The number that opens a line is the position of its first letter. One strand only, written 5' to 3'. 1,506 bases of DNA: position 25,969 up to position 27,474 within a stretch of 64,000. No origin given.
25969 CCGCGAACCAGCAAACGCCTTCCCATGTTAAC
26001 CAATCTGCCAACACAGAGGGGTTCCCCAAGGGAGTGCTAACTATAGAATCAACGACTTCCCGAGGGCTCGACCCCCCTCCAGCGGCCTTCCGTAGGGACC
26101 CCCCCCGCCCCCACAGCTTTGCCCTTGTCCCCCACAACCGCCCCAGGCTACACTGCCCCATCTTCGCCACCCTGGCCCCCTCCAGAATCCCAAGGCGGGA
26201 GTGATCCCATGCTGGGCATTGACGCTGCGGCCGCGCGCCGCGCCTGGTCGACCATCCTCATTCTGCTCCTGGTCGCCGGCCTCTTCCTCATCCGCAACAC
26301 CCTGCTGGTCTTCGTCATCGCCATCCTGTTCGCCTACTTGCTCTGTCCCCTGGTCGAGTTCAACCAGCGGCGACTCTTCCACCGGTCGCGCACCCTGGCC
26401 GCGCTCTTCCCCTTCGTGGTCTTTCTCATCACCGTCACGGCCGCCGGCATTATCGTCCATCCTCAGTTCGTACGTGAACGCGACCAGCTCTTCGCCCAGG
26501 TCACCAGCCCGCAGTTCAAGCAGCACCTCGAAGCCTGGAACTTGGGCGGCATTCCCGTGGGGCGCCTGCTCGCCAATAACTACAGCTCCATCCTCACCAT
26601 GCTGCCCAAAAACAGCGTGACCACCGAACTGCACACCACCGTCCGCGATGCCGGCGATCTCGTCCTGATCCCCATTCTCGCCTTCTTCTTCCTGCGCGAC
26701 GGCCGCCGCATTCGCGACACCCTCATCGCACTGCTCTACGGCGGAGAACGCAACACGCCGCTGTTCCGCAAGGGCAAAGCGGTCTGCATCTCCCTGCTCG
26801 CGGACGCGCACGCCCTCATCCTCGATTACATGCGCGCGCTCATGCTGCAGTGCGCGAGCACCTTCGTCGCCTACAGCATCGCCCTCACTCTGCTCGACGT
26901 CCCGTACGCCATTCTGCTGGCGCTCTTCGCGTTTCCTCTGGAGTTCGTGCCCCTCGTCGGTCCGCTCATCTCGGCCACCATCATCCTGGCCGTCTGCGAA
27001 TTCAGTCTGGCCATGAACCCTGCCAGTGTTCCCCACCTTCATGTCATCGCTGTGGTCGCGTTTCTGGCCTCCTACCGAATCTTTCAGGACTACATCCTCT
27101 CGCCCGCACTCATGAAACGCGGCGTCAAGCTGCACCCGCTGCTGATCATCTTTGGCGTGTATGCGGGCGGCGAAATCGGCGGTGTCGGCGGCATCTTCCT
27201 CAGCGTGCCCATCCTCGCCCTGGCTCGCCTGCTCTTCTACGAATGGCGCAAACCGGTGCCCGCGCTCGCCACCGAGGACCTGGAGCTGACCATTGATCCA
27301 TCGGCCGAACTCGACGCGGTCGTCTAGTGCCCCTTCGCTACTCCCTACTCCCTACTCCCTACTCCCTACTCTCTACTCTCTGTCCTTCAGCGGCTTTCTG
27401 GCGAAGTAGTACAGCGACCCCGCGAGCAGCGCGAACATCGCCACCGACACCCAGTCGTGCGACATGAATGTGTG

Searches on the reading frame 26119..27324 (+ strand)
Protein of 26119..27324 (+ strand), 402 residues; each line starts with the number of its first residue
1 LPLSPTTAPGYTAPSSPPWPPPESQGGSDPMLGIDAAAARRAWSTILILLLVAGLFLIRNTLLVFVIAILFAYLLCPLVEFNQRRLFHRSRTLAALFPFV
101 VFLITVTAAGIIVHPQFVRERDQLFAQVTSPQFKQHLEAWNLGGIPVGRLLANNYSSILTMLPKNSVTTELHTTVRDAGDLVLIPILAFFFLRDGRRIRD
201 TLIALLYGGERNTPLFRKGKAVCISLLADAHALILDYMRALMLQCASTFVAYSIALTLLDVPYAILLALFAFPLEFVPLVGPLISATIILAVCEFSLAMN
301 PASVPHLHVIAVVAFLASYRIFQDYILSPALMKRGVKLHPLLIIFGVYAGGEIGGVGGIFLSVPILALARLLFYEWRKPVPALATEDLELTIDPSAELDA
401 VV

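Call 25: search_protein_families(library=pfam, max_evalue=0.000001, proteins=[window:26119-27324:+])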
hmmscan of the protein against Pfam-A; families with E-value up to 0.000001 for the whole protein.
seq(402 aa): 1 family
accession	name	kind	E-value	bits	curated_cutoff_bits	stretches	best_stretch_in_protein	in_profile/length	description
PF01594.21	AI-2E_transport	-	8.9e-38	130.7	34.3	1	46-371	6-321/327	AI-2E family transporter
